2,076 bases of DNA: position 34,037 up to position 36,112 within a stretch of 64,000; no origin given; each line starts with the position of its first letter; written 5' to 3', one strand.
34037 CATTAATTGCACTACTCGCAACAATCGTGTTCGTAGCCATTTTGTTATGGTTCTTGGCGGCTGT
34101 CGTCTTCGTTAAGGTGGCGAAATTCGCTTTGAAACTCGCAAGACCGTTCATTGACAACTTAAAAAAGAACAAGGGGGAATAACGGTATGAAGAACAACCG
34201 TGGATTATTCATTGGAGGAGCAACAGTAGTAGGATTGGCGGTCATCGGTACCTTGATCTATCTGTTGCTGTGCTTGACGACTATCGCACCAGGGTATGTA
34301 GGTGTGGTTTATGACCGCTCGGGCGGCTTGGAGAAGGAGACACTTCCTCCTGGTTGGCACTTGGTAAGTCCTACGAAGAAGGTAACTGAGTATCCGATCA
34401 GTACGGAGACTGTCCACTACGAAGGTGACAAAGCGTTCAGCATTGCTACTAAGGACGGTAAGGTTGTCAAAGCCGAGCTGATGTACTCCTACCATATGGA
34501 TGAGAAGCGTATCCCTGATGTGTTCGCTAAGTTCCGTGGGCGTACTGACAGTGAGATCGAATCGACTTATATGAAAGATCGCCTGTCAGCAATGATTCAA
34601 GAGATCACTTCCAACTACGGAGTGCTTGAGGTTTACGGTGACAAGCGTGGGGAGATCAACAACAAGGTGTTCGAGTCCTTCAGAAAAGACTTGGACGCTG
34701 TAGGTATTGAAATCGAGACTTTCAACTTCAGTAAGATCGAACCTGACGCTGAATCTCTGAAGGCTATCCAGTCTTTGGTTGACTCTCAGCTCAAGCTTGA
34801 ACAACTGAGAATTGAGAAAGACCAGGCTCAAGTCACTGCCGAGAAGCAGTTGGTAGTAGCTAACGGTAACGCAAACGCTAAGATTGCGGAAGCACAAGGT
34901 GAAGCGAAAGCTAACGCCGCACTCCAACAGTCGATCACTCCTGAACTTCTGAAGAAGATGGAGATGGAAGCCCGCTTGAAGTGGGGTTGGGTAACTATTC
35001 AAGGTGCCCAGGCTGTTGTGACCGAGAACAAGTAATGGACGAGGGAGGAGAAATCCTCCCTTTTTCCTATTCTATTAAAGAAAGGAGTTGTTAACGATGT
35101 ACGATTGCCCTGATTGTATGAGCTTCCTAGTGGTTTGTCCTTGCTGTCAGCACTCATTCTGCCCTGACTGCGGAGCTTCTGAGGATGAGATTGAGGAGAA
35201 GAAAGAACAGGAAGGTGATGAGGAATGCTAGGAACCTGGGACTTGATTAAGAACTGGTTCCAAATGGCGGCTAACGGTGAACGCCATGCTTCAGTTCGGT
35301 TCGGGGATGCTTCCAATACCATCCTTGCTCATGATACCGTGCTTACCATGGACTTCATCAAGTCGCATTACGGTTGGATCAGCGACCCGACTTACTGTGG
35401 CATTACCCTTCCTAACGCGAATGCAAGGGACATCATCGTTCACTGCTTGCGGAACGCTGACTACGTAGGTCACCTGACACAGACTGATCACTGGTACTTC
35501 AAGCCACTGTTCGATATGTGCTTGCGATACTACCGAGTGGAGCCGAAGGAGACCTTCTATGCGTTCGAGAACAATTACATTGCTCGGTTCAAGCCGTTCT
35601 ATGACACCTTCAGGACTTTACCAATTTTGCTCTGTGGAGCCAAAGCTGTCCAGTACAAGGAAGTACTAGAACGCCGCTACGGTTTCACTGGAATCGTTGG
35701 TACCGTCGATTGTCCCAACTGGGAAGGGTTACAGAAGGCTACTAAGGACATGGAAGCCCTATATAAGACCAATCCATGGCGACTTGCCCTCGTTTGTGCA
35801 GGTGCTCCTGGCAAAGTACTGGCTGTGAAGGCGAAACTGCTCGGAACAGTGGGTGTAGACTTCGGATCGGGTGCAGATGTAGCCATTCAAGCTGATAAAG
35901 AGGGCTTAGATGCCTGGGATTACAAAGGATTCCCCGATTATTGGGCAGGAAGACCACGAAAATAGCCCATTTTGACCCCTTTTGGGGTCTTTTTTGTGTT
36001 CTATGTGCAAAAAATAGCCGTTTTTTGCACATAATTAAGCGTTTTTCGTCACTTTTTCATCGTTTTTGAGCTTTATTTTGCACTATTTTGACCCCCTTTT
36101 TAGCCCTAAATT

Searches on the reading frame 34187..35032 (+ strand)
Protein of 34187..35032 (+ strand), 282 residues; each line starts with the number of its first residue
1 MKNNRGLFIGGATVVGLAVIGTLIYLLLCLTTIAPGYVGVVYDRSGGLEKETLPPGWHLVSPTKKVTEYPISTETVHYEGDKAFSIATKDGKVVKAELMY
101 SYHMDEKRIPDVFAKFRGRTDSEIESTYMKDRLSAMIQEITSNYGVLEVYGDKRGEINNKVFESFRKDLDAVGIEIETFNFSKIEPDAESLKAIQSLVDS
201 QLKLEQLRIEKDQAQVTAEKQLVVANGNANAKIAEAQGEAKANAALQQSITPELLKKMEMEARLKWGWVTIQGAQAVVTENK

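Call 11: search_protein_families(library=pfam, proteins=[window:34187-35032:+], max_evalue=0.01)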
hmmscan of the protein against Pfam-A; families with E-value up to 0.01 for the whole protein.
window:34187-35032:+ (282 aa): 1 family
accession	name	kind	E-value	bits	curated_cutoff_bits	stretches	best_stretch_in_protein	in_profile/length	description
PF01145.31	Band_7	-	7.9e-26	91.6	23.6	1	32-216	2-170/176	SPFH domain / Band 7 family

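Call 33: find_related_loci(query=window:34187-35032:+, collection=viral_contigs, flank=10000)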
Query window:34187-35032:+ (282 aa) in viral_contigs; peptide patterns used: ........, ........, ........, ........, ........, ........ (x = any residue, [..] = any of these).
32 stretches matched a pattern; 24 encode a relative of the query (tblastn E <= 1e-3); 24 distinct loci.
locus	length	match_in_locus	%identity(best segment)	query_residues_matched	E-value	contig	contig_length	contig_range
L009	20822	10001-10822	74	3-277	3e-133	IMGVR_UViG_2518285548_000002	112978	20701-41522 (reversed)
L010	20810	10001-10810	48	9-282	6e-79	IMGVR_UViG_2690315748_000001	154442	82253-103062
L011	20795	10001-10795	45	14-279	1e-66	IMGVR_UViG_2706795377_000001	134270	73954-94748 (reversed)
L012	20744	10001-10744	43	28-279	5e-64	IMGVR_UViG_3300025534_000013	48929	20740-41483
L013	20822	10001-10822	44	1-280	1e-58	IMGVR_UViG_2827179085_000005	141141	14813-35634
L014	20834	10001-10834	38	11-279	4e-57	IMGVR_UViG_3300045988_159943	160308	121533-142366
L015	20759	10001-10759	37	27-282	5e-51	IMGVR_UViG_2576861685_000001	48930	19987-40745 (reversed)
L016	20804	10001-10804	35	24-282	9e-51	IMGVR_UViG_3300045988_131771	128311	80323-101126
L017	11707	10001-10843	35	9-282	1e-50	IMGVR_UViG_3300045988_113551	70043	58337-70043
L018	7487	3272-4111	35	11-282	2e-50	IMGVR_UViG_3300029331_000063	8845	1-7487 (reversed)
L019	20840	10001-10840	35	11-282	2e-50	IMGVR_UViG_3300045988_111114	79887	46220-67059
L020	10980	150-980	35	9-277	6e-50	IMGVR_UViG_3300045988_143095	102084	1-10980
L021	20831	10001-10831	35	9-277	7e-50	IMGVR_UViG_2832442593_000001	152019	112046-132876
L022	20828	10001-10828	34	11-277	5e-50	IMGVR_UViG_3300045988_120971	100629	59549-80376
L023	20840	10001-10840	34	11-282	1e-49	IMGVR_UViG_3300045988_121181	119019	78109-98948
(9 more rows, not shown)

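Call 88: search_protein_families(library=pfam, proteins=[L009:17002-18285:-, L009:13510-15069:-, L009:15716-16273:-, L009:12596-13246:-], max_evalue=0.01)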
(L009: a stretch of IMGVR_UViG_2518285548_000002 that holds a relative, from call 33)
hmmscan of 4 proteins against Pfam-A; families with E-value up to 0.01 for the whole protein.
L009:17002-18285:- (428 aa): 6 families
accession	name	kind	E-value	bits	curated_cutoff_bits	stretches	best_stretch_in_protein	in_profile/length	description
PF01381.28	HTH_3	-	1.9e-12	47.5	23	1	14-69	1-55/55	Helix-turn-helix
PF13443.12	HTH_26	-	4.1e-10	40.2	22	1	15-72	3-60/63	Cro/C1-type HTH DNA-binding domain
PF12844.13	HTH_19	-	3.3e-09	37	30.2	1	11-70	1-59/64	Helix-turn-helix domain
PF13560.12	HTH_31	-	7.4e-07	29.8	27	1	10-66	2-58/64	Helix-turn-helix domain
PF13413.12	HTH_25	-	2.3e-05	24.6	24.6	1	15-48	3-36/62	Helix-turn-helix domain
PF00515.34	TPR_1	-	0.0002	21.5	27.8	0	198-225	4-31/34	Tetratricopeptide repeat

L009:13510-15069:- (520 aa): 1 family
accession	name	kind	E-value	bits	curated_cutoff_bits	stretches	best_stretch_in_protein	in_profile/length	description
PF07719.23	TPR_2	-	0.0028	18.1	27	0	242-270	2-30/34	Tetratricopeptide repeat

L009:15716-16273:- (186 aa): 3 families
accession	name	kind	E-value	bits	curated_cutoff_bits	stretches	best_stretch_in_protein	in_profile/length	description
PF00413.30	Peptidase_M10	-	2.6e-05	24.6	24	1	106-178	84-152/159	Matrixin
PF01400.30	Astacin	-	8.2e-05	22.8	22.5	0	137-180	77-120/189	Astacin (Peptidase family M12A)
PF13582.12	Reprolysin_3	-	0.0013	19.7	22.4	1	75-154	54-122/123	Metallo-peptidase family M12B Reprolysin-like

L009:12596-13246:- (217 aa): 1 family
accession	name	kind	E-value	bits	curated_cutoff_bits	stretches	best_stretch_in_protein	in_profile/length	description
PF11546.13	CompInhib_SCIN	-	0.0058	17.1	23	1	4-63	3-61/114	Staphylococcal complement inhibitor SCIN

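Call 89: search_protein_families(library=phrogs, proteins=[L009:17002-18285:-, L009:13510-15069:-], max_evalue=0.001)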
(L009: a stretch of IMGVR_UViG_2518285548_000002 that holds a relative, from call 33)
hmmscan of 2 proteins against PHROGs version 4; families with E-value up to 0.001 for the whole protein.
L009:17002-18285:- (428 aa): 12 families
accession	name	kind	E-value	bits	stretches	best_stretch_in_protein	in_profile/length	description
phrog_32768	-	unknown function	3.9e-136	455.3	1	1-423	1-422/446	-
phrog_8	-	transcription regulation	5.9e-13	50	1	9-120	161-267/346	transcriptional regulator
phrog_3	-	transcription regulation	2.2e-11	45.2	1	8-144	87-215/430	transcriptional repressor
phrog_4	-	transcription regulation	3.3e-08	33.9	1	8-69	135-191/400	transcriptional repressor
phrog_2967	-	transcription regulation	3.9e-08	34.1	1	11-71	12-71/225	transcriptional regulator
phrog_5823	-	transcription regulation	1.1e-07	32.4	1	7-68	4-65/404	transcriptional regulator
phrog_1373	-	transcription regulation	6.4e-07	30.5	1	6-67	60-120/166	transcriptional regulator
phrog_2439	-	transcription regulation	7.4e-07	29.4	1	9-66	7-63/367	transcriptional regulator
phrog_7241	-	transcription regulation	2.1e-05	25.6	1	14-70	66-121/122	transcriptional regulator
phrog_6288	-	unknown function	7.1e-05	23.5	1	10-57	30-77/322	-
phrog_9425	-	transcription regulation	8.7e-05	23.2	0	7-63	5-61/72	transcriptional repressor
phrog_6223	-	transcription regulation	0.00011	23.2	1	10-50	7-45/73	transcriptional repressor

L009:13510-15069:- (520 aa): 1 family
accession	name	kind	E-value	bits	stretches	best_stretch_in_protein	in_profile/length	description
phrog_8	-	transcription regulation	0.00023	21.7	1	56-127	165-227/346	transcriptional regulator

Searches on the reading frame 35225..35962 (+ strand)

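Call 11: search_protein_families(library=pfam, proteins=[window:35225-35962:+], max_evalue=0.01)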
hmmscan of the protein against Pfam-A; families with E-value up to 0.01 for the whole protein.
window:35225-35962:+ (246 aa): 1 family
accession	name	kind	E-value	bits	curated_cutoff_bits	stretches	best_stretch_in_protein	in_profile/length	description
PF22882.2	GT-D-like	-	2.9e-50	171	27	1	6-219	5-209/210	GT-D fold-like domain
